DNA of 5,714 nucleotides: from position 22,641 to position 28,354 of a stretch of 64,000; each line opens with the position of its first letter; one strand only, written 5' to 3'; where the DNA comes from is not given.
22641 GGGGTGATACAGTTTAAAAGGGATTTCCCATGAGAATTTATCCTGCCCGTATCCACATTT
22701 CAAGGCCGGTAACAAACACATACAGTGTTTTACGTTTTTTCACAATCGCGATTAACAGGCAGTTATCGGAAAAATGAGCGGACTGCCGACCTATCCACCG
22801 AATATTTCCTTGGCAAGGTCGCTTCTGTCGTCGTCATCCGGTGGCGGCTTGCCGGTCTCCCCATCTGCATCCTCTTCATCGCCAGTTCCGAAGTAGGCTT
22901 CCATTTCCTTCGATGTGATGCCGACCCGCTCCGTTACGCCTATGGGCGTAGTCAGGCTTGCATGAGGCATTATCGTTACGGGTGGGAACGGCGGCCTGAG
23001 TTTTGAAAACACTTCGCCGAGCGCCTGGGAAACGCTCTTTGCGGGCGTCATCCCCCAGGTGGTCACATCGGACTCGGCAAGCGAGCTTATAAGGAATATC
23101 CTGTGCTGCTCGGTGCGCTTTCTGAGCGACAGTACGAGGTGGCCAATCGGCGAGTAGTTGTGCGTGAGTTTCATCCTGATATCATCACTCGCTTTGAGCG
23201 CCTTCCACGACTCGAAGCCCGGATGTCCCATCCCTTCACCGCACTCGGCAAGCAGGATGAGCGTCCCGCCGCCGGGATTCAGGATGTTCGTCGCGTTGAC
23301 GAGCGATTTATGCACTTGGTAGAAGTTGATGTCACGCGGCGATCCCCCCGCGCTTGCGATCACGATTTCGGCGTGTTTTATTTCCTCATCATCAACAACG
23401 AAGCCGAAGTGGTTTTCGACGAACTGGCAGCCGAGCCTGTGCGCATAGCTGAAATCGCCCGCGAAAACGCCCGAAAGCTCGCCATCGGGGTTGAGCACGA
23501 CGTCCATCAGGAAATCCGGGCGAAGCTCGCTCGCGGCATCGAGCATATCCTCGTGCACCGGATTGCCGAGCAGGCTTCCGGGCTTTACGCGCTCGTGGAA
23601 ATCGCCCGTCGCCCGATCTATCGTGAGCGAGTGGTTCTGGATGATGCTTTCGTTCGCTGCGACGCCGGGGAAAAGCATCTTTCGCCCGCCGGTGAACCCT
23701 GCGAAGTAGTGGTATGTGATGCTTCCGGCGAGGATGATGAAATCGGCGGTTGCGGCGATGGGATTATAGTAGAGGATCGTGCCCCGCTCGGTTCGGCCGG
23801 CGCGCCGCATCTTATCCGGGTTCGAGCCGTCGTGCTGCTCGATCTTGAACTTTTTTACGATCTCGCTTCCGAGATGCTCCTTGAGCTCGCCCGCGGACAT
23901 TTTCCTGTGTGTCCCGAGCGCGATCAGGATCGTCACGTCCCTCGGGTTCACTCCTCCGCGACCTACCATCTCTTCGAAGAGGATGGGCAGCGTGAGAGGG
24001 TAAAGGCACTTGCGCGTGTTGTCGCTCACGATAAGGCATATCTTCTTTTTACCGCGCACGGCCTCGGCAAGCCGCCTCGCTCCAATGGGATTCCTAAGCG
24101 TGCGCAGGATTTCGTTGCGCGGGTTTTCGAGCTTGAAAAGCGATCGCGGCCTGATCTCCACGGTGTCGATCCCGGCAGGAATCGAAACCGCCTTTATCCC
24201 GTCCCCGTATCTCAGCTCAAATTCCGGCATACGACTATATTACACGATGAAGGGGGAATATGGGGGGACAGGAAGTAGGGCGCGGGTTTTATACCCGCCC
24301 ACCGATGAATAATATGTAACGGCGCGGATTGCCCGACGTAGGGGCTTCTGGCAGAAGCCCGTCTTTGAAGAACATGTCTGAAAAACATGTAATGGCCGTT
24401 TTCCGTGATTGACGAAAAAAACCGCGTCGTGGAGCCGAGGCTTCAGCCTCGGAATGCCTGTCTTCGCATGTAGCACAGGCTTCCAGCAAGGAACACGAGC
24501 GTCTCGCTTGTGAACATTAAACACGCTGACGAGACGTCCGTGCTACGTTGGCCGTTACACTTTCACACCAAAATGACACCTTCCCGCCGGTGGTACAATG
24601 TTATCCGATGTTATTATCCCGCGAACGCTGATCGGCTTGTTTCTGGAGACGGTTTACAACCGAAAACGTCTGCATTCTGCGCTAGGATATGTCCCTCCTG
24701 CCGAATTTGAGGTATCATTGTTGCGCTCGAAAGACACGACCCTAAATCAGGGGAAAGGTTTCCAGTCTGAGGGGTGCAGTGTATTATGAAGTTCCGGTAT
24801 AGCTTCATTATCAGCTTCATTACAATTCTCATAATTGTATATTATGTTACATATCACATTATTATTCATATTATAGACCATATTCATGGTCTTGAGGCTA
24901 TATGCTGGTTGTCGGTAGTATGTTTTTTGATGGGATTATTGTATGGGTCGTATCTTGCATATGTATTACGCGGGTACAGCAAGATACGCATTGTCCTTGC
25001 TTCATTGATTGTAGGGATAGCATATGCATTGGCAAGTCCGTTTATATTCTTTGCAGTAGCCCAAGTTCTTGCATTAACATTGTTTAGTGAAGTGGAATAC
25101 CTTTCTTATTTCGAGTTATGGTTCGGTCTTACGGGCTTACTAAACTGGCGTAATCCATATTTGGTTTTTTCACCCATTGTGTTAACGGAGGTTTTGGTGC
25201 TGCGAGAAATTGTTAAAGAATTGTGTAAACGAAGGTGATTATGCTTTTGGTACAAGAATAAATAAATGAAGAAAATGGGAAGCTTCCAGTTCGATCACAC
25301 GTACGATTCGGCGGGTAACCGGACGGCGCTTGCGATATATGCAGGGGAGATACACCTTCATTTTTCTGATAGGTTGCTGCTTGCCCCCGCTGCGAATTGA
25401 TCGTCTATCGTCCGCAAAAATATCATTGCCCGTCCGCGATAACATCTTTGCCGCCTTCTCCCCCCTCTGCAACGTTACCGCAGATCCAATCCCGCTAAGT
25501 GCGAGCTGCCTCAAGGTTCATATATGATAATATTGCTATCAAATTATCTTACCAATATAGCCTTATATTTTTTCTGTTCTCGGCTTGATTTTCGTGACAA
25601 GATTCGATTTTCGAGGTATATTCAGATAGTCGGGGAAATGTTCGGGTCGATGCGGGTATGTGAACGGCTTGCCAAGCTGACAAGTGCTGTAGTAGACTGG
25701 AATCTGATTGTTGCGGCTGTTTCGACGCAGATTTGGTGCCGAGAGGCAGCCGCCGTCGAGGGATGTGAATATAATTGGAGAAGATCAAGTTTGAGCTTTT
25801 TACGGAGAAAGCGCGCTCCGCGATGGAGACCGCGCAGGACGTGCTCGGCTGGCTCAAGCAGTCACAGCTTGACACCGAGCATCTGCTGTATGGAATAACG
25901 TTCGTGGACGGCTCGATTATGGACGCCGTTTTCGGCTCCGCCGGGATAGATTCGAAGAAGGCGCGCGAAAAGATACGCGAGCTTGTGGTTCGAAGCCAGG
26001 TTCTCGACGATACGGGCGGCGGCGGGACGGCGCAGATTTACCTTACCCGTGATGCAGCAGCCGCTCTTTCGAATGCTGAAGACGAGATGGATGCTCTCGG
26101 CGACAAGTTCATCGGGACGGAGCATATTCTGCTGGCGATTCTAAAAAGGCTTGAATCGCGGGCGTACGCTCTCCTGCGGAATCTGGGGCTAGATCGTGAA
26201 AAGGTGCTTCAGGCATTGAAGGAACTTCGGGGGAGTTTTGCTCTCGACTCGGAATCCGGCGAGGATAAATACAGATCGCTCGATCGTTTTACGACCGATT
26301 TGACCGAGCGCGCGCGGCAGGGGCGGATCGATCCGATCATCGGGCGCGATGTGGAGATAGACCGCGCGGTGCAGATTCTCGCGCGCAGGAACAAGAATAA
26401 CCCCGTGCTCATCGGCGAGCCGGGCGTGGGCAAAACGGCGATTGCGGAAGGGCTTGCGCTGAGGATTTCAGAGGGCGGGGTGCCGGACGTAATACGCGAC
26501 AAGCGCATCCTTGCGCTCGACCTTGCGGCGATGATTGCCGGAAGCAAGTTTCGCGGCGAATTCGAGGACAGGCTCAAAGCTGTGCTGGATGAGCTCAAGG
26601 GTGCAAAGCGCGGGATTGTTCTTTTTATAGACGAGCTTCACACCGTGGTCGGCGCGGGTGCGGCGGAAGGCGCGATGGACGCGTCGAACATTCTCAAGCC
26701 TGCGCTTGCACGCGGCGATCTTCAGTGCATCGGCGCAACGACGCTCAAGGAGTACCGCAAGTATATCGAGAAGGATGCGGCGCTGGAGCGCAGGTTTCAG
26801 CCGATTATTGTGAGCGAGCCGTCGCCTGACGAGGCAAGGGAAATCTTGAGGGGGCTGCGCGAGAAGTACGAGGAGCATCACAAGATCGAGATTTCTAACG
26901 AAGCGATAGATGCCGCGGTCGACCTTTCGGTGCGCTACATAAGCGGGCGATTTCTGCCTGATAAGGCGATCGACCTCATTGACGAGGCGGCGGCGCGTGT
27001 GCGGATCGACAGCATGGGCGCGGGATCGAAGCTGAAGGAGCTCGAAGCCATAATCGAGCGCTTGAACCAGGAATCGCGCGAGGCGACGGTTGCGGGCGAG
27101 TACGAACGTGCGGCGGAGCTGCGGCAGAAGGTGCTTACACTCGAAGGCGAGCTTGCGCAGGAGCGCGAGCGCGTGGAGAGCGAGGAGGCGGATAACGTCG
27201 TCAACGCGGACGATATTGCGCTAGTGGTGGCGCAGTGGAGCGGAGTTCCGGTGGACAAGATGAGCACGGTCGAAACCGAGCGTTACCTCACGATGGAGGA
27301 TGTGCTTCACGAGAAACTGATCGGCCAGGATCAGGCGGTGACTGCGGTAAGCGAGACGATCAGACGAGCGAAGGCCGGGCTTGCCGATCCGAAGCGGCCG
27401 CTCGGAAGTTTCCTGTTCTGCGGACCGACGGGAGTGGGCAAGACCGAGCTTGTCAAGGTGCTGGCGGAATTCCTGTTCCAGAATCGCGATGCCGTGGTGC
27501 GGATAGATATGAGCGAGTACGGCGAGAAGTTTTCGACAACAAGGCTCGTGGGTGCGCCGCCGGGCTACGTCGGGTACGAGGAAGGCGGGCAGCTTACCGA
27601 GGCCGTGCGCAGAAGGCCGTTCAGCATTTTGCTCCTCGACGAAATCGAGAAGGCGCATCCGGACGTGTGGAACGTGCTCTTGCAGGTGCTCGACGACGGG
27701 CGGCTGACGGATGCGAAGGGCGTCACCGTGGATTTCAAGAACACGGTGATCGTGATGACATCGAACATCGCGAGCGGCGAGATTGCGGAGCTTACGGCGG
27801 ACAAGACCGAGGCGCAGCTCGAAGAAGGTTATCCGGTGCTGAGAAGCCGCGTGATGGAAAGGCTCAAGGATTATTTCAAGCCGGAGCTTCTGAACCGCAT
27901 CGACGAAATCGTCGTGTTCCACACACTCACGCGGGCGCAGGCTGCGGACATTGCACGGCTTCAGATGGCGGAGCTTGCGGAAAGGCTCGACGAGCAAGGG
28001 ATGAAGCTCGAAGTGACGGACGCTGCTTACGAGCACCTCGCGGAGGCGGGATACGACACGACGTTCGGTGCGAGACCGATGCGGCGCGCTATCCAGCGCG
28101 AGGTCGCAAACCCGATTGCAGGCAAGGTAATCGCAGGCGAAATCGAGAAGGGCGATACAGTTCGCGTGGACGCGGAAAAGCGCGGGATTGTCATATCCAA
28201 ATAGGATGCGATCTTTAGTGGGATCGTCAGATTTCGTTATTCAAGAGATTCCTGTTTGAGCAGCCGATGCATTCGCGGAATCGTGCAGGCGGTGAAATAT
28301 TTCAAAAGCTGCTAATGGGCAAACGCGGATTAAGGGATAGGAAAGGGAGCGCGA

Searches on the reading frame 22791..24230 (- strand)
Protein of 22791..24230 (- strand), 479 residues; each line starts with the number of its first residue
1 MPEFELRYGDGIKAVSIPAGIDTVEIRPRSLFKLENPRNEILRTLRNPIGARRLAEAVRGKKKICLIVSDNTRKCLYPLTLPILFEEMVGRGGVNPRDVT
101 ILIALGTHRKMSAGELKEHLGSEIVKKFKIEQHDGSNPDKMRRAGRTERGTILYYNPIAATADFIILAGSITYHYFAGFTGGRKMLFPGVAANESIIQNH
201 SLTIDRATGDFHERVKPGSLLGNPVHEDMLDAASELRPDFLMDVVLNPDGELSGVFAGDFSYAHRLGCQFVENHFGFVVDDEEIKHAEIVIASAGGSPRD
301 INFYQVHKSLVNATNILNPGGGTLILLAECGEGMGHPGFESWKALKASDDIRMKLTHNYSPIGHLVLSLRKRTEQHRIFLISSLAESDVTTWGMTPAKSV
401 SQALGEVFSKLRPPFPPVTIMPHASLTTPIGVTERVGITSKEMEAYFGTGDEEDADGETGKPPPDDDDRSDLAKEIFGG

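Call 20: search_protein_families(library=pfam, max_evalue=0.00001, proteins=[window:22791-24230:-])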
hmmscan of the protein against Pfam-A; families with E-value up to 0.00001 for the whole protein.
window:22791-24230:- (479 aa): 2 families
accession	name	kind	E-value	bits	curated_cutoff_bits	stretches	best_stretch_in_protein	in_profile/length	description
PF09861.14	Lar_N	-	1.2e-53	181.8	23.3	1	8-205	1-197/204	Lactate racemase N-terminal domain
PF21113.2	LarA_C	-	1.2e-09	38.7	25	1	285-404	4-128/152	Lactate racemase C-terminal domain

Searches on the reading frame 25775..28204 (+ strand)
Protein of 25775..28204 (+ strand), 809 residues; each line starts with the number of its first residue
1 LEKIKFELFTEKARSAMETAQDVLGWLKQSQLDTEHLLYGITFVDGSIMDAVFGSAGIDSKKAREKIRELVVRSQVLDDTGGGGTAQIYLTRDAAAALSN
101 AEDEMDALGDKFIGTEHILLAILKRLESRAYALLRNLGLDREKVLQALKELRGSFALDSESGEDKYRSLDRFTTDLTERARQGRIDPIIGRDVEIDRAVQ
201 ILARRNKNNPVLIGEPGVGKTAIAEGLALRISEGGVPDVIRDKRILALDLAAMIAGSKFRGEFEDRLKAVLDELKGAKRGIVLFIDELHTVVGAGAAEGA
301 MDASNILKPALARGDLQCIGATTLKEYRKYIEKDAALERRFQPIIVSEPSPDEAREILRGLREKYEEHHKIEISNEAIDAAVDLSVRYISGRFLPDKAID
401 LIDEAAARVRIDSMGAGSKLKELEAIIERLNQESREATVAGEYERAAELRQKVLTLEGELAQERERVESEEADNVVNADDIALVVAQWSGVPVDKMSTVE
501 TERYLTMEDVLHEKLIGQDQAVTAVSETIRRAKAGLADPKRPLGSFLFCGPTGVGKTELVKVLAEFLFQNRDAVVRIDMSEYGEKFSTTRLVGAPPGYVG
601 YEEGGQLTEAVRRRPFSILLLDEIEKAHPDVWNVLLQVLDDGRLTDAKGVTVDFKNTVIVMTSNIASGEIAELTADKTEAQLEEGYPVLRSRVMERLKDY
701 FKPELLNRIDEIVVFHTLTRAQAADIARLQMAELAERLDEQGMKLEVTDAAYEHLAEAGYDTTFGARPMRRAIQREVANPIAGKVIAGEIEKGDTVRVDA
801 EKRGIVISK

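Call 20: search_protein_families(library=pfam, max_evalue=0.00001, proteins=[window:25775-28204:+])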
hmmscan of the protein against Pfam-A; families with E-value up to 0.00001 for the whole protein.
window:25775-28204:+ (809 aa): 13 families
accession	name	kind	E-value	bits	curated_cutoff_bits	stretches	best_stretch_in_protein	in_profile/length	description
PF07724.20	AAA_2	-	1.8e-64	217.2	27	1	541-712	1-166/166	AAA domain (Cdc48 subfamily)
PF17871.7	AAA_lid_9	-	2.1e-33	114.8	22.8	1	351-451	2-102/104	AAA lid domain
PF10431.15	ClpB_D2-small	-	1e-26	93.2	21.9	1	718-798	1-81/81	C-terminal, D2-small domain, of ClpB protein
PF00004.35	AAA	-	8.3e-22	78.5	21.2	2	211-344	2-126/131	ATPase family associated with various cellular activities (AAA)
PF07728.20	AAA_5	-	7.3e-18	65.3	22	1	546-673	2-131/139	AAA domain (dynein-related subfamily)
PF02861.25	Clp_N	-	4.8e-17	62.3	20.7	1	101-153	1-53/53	Clp amino terminal domain, pathogenicity island component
PF13401.12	AAA_22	-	1.1e-11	45.6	27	0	545-641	7-110/130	AAA domain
PF00158.32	Sigma54_activat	-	7e-09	36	20.2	1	517-647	3-125/168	Sigma-54 interaction domain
PF13191.12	AAA_16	-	2.9e-08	34.8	32.6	0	188-289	2-142/167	AAA ATPase domain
PF20720.3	nSTAND3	-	1.6e-07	31.5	27.2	0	196-235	8-45/155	Novel STAND NTPase 3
PF01637.24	ATPase_2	-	1.9e-06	28.3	33.2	0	260-294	91-125/225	ATPase domain predominantly from Archaea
PF05496.18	RuvB_N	-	2.3e-06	27.9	27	0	513-567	7-57/159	Holliday junction DNA helicase RuvB P-loop domain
PF13238.12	AAA_18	-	3.1e-06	28.1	29.4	0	212-288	3-80/128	AAA domain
